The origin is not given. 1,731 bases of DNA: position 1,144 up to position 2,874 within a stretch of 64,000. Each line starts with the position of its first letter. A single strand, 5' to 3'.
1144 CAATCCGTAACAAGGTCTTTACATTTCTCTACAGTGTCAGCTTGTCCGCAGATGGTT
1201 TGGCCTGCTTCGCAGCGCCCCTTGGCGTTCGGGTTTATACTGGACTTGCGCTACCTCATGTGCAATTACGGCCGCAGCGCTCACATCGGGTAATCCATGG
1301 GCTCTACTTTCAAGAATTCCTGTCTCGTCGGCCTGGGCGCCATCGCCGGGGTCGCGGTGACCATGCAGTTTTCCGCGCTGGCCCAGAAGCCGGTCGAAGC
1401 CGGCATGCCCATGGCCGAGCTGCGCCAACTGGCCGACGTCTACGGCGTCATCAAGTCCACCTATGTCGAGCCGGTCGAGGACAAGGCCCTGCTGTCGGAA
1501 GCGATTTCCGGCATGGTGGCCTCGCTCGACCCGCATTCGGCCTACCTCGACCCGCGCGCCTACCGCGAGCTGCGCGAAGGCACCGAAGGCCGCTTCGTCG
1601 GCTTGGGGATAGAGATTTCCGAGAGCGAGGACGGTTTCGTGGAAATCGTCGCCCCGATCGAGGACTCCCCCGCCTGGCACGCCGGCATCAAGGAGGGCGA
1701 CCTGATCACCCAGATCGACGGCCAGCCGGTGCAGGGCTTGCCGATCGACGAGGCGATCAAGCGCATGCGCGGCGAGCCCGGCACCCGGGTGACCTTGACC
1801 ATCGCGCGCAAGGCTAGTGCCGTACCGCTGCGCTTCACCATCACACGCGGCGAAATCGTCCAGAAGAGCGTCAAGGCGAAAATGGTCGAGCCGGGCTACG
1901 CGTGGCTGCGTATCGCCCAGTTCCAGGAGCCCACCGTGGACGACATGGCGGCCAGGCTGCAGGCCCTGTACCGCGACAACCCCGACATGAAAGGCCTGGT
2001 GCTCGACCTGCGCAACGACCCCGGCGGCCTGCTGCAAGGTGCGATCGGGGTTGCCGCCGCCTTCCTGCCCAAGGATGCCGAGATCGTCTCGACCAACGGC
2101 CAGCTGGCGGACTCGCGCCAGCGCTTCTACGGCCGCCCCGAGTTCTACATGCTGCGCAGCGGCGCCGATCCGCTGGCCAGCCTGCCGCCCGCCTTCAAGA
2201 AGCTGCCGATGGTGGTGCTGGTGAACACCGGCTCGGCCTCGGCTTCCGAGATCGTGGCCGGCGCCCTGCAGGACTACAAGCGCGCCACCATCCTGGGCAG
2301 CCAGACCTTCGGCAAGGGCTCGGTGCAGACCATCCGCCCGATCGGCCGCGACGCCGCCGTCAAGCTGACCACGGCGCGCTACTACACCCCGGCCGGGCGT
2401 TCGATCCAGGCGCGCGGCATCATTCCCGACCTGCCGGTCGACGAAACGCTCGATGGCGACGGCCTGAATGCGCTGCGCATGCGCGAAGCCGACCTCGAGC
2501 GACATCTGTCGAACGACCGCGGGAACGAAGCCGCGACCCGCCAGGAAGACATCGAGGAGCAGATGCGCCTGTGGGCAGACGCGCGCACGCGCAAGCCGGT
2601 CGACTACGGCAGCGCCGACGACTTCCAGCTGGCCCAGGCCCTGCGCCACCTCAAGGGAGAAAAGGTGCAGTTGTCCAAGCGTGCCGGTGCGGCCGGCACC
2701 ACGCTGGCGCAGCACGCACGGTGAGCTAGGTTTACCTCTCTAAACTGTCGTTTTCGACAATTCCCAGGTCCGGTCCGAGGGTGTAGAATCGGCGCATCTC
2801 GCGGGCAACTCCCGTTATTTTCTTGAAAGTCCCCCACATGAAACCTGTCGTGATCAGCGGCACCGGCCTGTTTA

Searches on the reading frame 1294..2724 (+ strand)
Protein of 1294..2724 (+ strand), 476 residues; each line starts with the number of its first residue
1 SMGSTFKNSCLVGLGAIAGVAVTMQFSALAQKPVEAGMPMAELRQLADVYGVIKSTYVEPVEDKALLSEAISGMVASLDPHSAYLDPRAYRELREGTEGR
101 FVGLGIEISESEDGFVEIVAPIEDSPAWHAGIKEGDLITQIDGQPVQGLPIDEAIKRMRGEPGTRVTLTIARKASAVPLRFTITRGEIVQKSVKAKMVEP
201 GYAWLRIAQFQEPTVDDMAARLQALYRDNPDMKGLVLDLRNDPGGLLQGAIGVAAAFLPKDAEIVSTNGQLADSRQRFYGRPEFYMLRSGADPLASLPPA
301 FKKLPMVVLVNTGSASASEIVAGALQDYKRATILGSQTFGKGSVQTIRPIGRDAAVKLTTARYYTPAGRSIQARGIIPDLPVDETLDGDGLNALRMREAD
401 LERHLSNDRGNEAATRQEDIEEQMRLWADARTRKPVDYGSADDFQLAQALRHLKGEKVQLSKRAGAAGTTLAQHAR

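Call 84: search_protein_families(library=pfam, proteins=[window:1294-2724:+], max_evalue=0.00001)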
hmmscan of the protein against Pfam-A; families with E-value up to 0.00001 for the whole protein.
window:1294-2724:+ (476 aa): 5 families
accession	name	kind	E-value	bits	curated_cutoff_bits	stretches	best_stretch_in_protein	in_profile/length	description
PF03572.23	Peptidase_S41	-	6.3e-49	166.2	24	1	203-382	3-165/165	Peptidase family S41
PF17820.7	PDZ_6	-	2.5e-14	53.2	27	1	118-172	2-54/54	PDZ domain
PF22694.1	CtpB_N-like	-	1.5e-10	41.8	27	1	31-86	26-82/85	Activating protease CtpB N-terminal domain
PF13180.12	PDZ_2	-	5e-10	40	27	1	103-175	2-72/80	PDZ domain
PF00595.29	PDZ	-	5.3e-10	40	23.2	1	103-170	11-80/81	PDZ domain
